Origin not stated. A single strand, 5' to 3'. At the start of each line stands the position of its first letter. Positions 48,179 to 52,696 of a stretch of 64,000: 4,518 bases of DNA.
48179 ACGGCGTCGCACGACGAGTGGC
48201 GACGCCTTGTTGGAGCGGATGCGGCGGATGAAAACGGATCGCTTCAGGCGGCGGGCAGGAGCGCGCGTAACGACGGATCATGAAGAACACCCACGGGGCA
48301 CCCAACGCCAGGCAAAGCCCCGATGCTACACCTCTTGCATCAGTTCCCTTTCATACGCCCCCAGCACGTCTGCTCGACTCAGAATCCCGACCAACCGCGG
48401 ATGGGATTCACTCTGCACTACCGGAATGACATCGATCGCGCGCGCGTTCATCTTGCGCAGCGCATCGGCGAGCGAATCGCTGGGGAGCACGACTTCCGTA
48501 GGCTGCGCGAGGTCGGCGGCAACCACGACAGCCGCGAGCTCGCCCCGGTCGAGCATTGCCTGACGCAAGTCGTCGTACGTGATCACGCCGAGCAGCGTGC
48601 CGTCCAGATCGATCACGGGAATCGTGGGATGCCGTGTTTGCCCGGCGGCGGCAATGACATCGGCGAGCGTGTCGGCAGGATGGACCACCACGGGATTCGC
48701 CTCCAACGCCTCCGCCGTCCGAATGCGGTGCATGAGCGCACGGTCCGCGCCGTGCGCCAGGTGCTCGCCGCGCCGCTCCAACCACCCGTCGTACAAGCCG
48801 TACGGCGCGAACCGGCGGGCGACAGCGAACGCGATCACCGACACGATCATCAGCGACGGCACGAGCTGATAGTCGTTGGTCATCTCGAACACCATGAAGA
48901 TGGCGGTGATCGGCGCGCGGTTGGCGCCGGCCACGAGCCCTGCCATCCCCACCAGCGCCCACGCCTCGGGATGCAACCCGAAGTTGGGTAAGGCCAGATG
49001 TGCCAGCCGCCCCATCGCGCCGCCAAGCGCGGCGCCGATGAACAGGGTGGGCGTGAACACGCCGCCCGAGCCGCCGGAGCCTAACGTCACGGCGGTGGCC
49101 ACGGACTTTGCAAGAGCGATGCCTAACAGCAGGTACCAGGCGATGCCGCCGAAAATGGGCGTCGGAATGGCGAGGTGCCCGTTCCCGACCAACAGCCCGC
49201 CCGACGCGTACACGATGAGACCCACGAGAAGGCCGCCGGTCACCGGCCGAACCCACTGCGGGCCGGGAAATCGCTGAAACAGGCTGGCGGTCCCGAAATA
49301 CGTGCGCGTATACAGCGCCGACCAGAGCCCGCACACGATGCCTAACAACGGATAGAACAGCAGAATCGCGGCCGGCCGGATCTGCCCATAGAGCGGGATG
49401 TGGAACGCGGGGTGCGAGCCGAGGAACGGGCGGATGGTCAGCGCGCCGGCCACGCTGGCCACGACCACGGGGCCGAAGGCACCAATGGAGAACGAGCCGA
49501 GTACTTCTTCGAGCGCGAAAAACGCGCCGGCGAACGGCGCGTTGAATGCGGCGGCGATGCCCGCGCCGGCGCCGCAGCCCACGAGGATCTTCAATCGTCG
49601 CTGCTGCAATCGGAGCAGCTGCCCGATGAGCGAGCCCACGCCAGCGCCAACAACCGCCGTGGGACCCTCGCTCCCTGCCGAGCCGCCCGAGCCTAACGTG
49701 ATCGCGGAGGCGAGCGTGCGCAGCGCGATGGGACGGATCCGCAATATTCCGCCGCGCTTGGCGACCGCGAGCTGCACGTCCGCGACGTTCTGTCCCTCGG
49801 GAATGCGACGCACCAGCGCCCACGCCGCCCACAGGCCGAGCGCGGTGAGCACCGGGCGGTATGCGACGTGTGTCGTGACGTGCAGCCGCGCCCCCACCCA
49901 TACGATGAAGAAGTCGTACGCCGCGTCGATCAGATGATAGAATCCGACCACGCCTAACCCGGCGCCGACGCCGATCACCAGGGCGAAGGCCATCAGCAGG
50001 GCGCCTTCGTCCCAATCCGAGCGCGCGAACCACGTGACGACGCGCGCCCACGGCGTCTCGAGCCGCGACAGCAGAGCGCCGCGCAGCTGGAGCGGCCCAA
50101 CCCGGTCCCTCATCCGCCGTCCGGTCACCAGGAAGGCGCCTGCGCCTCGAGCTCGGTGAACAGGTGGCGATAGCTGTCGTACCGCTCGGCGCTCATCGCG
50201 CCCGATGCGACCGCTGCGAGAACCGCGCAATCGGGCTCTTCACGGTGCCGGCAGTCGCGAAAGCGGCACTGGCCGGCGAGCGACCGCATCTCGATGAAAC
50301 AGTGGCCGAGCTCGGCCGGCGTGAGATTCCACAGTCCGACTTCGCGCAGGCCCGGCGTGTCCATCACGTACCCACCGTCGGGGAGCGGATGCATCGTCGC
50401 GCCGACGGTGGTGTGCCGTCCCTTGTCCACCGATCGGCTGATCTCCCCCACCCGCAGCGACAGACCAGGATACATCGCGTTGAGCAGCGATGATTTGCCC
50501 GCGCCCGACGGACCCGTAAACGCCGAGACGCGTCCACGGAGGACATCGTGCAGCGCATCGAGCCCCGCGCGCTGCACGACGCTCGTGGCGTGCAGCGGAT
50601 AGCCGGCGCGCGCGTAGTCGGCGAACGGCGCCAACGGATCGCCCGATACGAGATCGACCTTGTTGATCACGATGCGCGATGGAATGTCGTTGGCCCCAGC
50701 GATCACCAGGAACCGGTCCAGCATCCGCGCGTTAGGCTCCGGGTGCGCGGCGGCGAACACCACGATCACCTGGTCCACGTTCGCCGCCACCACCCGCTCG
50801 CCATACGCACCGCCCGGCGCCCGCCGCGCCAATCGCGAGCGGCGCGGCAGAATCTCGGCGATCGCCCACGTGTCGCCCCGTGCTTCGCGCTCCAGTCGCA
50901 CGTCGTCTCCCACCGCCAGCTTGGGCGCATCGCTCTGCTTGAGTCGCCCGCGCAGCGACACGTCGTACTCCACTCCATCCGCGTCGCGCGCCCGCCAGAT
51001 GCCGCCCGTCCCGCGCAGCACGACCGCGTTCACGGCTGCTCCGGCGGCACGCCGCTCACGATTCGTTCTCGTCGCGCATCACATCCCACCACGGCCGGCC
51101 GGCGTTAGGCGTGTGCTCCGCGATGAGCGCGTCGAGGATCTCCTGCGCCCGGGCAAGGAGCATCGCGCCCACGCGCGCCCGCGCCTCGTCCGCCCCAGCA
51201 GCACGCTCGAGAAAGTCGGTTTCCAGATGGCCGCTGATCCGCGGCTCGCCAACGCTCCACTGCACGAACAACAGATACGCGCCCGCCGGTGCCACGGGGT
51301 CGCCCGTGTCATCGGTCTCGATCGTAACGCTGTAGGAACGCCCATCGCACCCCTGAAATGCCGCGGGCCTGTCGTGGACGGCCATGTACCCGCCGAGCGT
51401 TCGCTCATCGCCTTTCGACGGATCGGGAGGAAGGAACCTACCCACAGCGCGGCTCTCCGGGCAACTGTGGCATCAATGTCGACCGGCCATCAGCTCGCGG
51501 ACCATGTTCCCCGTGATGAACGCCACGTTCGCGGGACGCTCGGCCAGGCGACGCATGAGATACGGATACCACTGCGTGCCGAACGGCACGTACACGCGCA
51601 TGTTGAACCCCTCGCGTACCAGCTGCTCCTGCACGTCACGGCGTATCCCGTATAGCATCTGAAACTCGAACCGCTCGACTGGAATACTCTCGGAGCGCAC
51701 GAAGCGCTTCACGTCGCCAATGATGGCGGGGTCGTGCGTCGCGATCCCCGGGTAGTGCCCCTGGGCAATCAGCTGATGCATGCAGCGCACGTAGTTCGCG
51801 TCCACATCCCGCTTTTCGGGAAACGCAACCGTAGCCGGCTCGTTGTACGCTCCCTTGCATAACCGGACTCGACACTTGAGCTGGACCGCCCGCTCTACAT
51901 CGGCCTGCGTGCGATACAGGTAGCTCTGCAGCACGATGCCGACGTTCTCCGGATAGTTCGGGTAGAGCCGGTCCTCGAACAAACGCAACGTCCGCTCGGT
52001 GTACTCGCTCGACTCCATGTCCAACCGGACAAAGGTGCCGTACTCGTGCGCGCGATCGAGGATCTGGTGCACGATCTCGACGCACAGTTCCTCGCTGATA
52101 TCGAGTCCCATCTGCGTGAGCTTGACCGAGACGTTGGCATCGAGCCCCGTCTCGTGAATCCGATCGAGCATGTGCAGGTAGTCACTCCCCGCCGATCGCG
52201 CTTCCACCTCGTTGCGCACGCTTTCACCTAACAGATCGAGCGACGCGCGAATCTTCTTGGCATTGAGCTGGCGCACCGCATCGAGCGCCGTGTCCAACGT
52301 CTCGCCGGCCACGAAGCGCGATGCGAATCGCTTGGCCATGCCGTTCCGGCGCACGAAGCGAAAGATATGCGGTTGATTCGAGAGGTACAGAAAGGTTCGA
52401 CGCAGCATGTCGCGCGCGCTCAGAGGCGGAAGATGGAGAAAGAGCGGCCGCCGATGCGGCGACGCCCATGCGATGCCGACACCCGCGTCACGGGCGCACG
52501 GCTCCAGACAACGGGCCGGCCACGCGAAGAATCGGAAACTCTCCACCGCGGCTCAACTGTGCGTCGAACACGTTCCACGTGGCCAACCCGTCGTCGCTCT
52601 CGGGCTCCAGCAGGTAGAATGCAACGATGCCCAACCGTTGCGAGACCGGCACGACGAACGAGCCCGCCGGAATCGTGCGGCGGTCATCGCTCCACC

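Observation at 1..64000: Hyper-abundant heptamer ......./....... at about 1 per kb, in all usable reading frames, forcing rare codons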

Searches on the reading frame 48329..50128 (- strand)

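Call 29: search_protein_families(library=pfam, proteins=[window:48329-50128:-], max_evalue=0.0001)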
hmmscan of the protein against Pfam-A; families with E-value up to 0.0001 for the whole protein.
window:48329-50128:- (600 aa): 2 families
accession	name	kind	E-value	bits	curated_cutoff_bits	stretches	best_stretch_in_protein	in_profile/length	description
PF00654.25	Voltage_CLC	-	4.9e-87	292.7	24.8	1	101-438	4-346/346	Voltage gated chloride channel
PF00571.33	CBS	-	5.4e-19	68.7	24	2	546-592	11-55/57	CBS domain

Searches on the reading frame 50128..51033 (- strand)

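Call 29: search_protein_families(library=pfam, proteins=[window:50128-51033:-], max_evalue=0.0001)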
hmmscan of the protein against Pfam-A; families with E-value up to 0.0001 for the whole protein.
window:50128-51033:- (302 aa): 2 families
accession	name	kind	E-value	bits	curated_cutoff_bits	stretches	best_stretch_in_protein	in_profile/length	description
PF03193.22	RsgA_GTPase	-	3.3e-51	174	30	1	61-235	1-174/174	RsgA GTPase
PF00005.33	ABC_tran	-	6.3e-05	24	25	1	164-202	8-49/137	ABC transporter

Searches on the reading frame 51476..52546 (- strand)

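Call 30: search_protein_families(library=pfam, proteins=[window:51476-52546:-], max_evalue=0.0001)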
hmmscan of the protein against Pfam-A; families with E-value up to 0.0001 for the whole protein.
window:51476-52546:- (357 aa): 1 family
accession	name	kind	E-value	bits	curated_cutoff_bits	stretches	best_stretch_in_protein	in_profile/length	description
PF01619.24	Pro_dh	-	8.6e-40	137.5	27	1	88-344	2-276/278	Proline dehydrogenase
